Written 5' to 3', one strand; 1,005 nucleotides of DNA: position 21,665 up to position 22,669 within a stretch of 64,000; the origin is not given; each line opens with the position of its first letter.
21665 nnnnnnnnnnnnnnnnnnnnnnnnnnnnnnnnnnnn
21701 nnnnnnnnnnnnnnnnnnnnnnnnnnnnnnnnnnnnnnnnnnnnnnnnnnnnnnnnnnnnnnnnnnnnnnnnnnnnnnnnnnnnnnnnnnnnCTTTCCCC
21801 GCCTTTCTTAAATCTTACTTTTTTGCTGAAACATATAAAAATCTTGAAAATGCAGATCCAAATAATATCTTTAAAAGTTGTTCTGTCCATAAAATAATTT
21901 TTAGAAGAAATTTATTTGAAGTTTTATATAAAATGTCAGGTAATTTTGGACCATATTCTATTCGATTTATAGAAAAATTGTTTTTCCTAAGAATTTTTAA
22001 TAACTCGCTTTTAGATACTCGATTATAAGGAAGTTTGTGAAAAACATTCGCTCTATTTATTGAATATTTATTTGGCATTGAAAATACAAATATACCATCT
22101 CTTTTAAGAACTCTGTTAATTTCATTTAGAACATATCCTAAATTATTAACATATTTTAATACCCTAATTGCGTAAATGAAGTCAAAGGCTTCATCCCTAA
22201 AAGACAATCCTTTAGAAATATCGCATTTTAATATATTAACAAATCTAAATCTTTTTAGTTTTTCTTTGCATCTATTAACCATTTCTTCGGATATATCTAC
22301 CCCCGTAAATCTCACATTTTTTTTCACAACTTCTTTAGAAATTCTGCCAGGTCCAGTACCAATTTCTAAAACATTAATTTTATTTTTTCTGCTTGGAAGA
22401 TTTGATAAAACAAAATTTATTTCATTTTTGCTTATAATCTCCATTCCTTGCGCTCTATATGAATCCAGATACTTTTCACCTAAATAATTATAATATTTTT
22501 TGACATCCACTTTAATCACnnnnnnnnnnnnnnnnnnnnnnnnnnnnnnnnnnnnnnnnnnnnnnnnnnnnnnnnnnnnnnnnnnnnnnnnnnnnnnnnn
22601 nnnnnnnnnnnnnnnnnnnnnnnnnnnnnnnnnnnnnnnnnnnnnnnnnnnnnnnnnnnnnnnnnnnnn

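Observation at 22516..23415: HprK-like P-loop protein embedded among glycosyltransferases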

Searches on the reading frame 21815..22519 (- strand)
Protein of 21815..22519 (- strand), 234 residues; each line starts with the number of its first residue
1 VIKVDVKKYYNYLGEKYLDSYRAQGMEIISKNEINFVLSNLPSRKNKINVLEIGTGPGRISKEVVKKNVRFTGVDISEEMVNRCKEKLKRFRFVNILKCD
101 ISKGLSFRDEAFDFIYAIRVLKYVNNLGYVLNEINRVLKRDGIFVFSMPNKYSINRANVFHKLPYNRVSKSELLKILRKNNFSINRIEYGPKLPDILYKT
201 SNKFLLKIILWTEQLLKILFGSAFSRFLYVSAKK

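Call 7: search_protein_families(library=pfam, proteins=[window:21815-22519:-], max_evalue=0.001)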
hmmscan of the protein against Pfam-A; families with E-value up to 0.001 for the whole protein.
window:21815-22519:- (234 aa): 15 families
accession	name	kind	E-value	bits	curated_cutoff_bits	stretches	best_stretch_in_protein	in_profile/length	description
PF08241.18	Methyltransf_11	-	5.6e-22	78.6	21.2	1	51-146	1-95/95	Methyltransferase domain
PF13847.12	Methyltransf_31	-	4.2e-21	75.6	27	1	46-181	3-126/145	Methyltransferase domain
PF13649.12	Methyltransf_25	-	3.5e-18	66.5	27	1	50-142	1-97/97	Methyltransferase domain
PF08242.18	Methyltransf_12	-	3.4e-17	63.4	30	1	51-144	1-98/98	Methyltransferase domain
PF13489.12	Methyltransf_23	-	2.8e-16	60.1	27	1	37-170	13-147/164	Methyltransferase domain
PF01209.24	Ubie_methyltran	-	1.2e-08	35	20.1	1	43-146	44-151/233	ubiE/COQ5 methyltransferase family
PF07021.18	MetW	-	1.2e-07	32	21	1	49-141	16-105/193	Methionine biosynthesis protein MetW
PF02353.26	CMAS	-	5.1e-07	29.7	27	1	49-147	65-165/273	Mycolic acid cyclopropane synthetase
PF05401.17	NodS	-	9.9e-07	29.2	24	1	46-150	43-148/201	Nodulation protein S (NodS)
PF00398.26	RrnaAD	-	1.4e-06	28.1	24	1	28-103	22-87/263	Ribosomal RNA adenine dimethylase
PF05148.21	Methyltransf_8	-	1.2e-05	25.8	27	1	17-146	44-156/219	Hypothetical methyltransferase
PF03141.22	Methyltransf_29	-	1.5e-05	24.2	23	1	42-153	113-224/506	Putative S-adenosyl-L-methionine-dependent methyltransferase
PF05219.18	DREV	-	3.9e-05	23.3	26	1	42-148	90-188/265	DREV methyltransferase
PF05891.18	Methyltransf_PK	-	0.00013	22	27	1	38-200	47-212/218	AdoMet dependent proline di-methyltransferase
PF01564.23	Spermine_synth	-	0.00073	19.6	22.9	0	43-116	15-96/186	Spermine/spermidine synthase domain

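Call 49: search_solved_structures(query=window:21815-22519:-, max_evalue=0.001)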
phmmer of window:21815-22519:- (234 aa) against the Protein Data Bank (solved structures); distinct sequences matched with E-value up to 0.001: 28.
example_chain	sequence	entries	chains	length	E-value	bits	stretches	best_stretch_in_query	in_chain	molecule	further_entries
3l8d_A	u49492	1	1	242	5.7e-10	42.8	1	45-162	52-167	Methyltransferase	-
8ys9_A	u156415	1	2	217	7.1e-10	42.5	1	41-143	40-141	Phosphatidylethanolamine N-methyltransferase/phosphatidyl-N-methylethanolamine N-methyltra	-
8k76_A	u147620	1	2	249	6.8e-09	39.3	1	54-179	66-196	S-adenosylmethionine-dependent methyltransferase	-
1ve3_A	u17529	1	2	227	1.5e-07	34.9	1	45-147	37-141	hypothetical protein PH0226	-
2avn_A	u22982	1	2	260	3.1e-07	33.9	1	44-168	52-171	ubiquinone/menaquinone biosynthesis methyltransferase-related protein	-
9un4_A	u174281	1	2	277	1.8e-06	31.4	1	29-145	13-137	Juvenile hormone acid O-methyltransferase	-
3bus_A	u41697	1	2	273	3.3e-06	30.5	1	48-144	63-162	Methyltransferase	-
5wp5_A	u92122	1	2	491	1.1e-05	28.8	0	29-128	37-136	Phosphomethylethanolamine N-methyltransferase 2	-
3sm3_A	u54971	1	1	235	1.3e-05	28.6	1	32-146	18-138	SAM-dependent methyltransferases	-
5wp4_A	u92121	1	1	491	1.4e-05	28.5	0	29-126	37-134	Phosphoethanolamine N-methyltransferase 1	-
3cc8_A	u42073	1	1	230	1.8e-05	28.1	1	44-154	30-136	Putative methyltransferase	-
1vlm_A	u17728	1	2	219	2.9e-05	27.4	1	51-183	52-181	SAM-dependent methyltransferase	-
3jwg_A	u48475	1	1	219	4.4e-05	26.9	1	37-161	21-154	Methyltransferase type 12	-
5fcd_A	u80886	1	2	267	4.6e-05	26.8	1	46-146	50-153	MccD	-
3jwi_A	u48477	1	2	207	4.7e-05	26.8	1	37-161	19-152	Methyltransferase type 12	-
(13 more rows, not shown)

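Call 81: search_protein_families(library=ncbifam, proteins=[window:21815-22519:-], max_evalue=0.00001)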
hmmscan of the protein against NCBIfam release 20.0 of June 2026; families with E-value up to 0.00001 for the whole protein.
window:21815-22519:- (234 aa): 37 families (the best 25 are shown)
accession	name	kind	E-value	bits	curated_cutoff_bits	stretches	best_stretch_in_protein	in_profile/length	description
TIGR02072.1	BioC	equivalog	3.3e-16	59.8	184.95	1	41-154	27-140/244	malonyl-ACP O-methyltransferase BioC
NF043040.1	corrin_prot_MT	hypoth_equivalog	1.8e-14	53.7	180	1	24-145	17-146/216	corrinoid protein-associated methyltransferase CpaM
NF045882.1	PLipidMtase_Leg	equivalog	3.2e-14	53.2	390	1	45-156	41-151/207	phospholipid N-methyltransferase PmtA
NF040539.1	AST_met_ArsM_2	exception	2.2e-13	50.7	240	1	41-147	51-164/262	putative arsinothricin biosynthesis methyltransferase ArsM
NF045649.1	2X_seleno_MduS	exception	1.9e-12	46.8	380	1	44-152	39-153/338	methyltransferase domain-containing selenoprotein MduS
TIGR01983.1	UbiG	equivalog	3.2e-12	46.2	102.95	1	43-152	46-157/228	bifunctional 2-polyprenyl-6-hydroxyphenol methylase/3-demethylubiquinol 3-O-methyltransferase UbiG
NF007610.0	PRK10258.1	equivalog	1.4e-11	44.2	342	1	35-154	32-146/251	malonyl-ACP O-methyltransferase BioC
NF045667.1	MTase_DVU1556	equivalog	1.7e-11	44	155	1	44-147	20-120/213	DVU_1556 family methyltransferase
TIGR01934.1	MenG_MenH_UbiE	subfamily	1.7e-11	43.8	158.35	1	45-146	38-141/223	ubiquinone/menaquinone biosynthesis methyltransferase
NF041537.1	ArsM_AhpD_UU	exception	1.3e-10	40.6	510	1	49-146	79-180/345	arsenite methyltransferase/AhpD domain selenoprotein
TIGR02081.1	metW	equivalog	8.6e-10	38.5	189.5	1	47-150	14-111/194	methionine biosynthesis protein MetW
NF001244.0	PRK00216.1-5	equivalog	2.1e-09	37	216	1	45-145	47-152/236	bifunctional demethylmenaquinone methyltransferase/2-methoxy-6-polyprenyl-1,4-benzoquinol methylase UbiE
NF047649.1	MTase_UXPK_star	exception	3.1e-09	36.3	460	1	49-145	80-180/283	methyltransferase/UXPK-star double selenoprotein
NF052510.1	methyltran_MpqE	exception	4.3e-09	36.1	335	1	45-152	45-160/234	methyl-plastoquinone biosynthesis methyltransferase MpqE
NF001242.0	PRK00216.1-3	equivalog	7.4e-09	35.4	351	1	25-145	51-174/258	bifunctional demethylmenaquinone methyltransferase/2-methoxy-6-polyprenyl-1,4-benzoquinol methylase UbiE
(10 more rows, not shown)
